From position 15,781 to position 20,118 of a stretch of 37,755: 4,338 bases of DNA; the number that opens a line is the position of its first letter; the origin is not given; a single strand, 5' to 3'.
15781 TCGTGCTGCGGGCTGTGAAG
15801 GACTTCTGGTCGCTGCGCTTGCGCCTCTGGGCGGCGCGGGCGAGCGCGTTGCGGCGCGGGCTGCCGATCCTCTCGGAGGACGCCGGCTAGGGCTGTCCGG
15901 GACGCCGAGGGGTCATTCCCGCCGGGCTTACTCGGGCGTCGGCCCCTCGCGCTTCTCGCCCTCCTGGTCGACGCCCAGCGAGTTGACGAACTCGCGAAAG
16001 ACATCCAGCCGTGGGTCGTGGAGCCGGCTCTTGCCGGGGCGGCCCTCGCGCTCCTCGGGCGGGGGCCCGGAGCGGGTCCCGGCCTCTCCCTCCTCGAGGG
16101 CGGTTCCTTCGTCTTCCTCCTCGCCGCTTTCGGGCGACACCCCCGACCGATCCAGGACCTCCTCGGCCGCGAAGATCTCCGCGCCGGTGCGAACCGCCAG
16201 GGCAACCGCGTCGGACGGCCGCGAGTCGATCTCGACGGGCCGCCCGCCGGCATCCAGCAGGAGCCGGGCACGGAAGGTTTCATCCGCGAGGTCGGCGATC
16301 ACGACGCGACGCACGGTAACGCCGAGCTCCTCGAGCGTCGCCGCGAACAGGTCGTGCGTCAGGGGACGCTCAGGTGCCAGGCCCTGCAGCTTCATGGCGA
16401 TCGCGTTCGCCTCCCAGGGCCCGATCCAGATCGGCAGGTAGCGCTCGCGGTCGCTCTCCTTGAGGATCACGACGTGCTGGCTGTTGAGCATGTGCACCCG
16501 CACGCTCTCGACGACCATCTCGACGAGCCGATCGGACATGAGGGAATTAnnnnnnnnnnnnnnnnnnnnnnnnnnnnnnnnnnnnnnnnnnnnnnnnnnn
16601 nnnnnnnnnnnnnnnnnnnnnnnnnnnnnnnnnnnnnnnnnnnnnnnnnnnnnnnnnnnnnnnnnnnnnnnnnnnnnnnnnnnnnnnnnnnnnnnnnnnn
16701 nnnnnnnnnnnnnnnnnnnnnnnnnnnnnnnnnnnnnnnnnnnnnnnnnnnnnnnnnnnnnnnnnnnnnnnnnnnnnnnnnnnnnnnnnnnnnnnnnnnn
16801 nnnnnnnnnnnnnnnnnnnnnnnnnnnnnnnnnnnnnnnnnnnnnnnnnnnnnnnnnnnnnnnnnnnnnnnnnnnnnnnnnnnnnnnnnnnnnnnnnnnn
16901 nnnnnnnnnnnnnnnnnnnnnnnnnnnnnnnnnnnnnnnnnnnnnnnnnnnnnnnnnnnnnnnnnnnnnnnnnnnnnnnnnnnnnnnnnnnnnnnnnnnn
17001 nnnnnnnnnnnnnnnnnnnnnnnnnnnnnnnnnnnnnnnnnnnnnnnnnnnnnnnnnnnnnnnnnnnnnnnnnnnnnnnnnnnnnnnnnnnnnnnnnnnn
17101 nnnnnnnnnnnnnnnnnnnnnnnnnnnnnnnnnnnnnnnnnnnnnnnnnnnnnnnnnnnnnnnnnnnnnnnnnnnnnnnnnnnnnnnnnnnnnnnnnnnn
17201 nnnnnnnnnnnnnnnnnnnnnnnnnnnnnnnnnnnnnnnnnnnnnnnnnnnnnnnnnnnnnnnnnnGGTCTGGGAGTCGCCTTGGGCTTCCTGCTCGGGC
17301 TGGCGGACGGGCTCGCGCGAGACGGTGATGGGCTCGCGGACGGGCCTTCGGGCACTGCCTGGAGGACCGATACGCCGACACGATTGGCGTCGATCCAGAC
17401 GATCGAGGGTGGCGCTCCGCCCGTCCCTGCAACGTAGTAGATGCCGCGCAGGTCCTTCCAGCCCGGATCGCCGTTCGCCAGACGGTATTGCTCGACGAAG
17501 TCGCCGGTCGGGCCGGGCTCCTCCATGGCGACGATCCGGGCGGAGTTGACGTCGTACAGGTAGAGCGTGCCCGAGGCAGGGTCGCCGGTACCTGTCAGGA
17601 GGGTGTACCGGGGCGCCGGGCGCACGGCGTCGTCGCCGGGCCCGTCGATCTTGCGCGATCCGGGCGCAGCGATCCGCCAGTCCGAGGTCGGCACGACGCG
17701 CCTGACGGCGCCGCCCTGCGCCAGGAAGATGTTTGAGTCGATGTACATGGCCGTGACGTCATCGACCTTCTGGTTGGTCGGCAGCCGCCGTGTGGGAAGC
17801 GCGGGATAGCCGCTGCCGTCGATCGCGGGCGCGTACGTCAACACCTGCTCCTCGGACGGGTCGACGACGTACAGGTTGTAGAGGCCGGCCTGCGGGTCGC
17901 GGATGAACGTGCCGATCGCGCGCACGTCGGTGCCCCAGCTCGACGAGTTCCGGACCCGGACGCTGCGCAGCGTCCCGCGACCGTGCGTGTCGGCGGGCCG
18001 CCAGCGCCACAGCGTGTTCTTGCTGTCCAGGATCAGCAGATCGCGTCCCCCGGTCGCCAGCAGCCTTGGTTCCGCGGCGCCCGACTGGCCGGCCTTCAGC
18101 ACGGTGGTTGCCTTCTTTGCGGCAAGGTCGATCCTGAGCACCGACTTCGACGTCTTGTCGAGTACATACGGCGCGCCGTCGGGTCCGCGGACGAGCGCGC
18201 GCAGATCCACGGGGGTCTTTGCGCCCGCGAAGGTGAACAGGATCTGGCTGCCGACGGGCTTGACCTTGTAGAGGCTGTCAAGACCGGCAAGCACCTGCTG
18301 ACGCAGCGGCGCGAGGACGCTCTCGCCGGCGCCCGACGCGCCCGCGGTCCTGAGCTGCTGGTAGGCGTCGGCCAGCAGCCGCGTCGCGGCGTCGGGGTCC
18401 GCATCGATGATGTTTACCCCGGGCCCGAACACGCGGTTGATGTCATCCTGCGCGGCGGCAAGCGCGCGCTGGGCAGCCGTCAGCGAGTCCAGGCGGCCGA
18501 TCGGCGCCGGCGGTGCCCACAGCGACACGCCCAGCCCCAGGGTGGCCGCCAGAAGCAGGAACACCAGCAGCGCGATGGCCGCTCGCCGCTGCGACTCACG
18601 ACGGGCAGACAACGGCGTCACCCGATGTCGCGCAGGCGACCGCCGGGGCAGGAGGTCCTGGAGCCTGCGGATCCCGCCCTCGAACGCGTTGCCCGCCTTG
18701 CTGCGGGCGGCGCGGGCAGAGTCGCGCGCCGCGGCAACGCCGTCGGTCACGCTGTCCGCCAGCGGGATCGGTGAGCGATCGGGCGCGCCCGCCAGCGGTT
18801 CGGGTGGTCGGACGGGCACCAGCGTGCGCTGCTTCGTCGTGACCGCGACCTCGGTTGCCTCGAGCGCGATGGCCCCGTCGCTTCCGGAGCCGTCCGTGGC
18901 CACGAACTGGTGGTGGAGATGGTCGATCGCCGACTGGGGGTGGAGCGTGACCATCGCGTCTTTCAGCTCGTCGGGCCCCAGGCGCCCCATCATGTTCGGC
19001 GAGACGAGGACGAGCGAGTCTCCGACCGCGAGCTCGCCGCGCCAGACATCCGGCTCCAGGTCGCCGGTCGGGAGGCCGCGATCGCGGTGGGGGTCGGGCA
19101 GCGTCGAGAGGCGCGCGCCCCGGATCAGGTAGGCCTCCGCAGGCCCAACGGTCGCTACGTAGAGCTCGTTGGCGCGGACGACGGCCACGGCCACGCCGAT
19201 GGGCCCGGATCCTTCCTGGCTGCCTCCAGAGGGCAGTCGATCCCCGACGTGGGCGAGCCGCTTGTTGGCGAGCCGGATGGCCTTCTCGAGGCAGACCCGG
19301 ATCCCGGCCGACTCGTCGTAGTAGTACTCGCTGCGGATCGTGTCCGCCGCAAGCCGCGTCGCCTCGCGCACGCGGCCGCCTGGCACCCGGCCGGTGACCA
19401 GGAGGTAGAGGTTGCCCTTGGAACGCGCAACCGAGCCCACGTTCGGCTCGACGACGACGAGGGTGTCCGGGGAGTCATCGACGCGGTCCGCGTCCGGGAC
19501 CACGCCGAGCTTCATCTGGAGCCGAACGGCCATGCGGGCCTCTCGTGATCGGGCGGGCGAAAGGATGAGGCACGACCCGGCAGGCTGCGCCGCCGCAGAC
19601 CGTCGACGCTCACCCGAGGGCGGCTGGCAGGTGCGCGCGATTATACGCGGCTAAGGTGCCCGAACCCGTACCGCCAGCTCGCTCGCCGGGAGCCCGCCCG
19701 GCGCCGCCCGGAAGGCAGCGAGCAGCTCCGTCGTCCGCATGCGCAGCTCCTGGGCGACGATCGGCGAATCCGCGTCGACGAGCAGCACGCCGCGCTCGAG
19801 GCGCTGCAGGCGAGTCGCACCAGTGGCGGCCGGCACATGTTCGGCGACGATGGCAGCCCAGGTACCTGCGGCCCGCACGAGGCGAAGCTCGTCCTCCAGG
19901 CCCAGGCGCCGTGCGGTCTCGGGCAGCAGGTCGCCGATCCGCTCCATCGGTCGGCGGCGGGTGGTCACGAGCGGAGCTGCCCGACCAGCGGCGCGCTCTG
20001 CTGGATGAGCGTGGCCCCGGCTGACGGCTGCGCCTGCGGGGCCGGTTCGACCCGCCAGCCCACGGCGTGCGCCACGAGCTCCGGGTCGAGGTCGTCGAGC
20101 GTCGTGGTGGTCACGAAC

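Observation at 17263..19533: Pseudo-phosphatase receptor: PP2C fold lacking most metal-binding aspartates, linked through one TM to an external beta-propeller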

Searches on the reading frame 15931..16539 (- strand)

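Call 4: search_protein_families(library=pfam, proteins=[window:15931-16539:-], max_evalue=1)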
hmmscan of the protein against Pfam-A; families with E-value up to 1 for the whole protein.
window:15931-16539:- (203 aa): 3 families
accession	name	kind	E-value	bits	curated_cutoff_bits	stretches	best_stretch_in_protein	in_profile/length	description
PF02577.19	BFN_dom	-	3.3e-41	140.1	27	1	24-135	1-110/112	Bifunctional nuclease domain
PF11042.13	DUF2750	-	0.017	15.7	27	1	3-49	2-49/102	Protein of unknown function (DUF2750)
PF18253.6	HipN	-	0.087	13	23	1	173-189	22-38/42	Hsp70-interacting protein N N-terminal domain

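Call 5: search_protein_families(library=ncbifam, proteins=[window:15931-16539:-], max_evalue=1)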
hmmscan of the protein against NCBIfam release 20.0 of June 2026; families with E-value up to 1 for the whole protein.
window:15931-16539:- (203 aa): 0 families

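Call 71: search_protein_families(library=padloc, proteins=[window:15931-16539:-], max_evalue=0.01)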
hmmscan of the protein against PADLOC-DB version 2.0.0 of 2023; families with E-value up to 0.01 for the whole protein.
window:15931-16539:- (203 aa): 0 families

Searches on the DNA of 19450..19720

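Call 43: search_rna_families(source=window, start=19450, end=19720, threshold=evalue, max_evalue=1)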
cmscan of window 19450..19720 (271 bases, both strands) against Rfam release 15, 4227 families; matches with E-value up to 1: 0.
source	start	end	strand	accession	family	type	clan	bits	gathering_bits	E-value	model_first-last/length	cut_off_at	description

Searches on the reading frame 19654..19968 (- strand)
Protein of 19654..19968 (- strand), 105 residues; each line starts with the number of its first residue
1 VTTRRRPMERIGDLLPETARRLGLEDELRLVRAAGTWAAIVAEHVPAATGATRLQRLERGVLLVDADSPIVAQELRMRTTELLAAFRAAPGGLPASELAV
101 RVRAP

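Call 4: search_protein_families(library=pfam, proteins=[window:19654-19968:-], max_evalue=1)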
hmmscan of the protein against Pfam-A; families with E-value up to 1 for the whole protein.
window:19654-19968:- (105 aa): 1 family
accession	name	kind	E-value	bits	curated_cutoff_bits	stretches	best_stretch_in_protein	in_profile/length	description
PF05258.17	DciA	-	1.5e-12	48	24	1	11-93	2-82/89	Dna[CI] antecedent, DciA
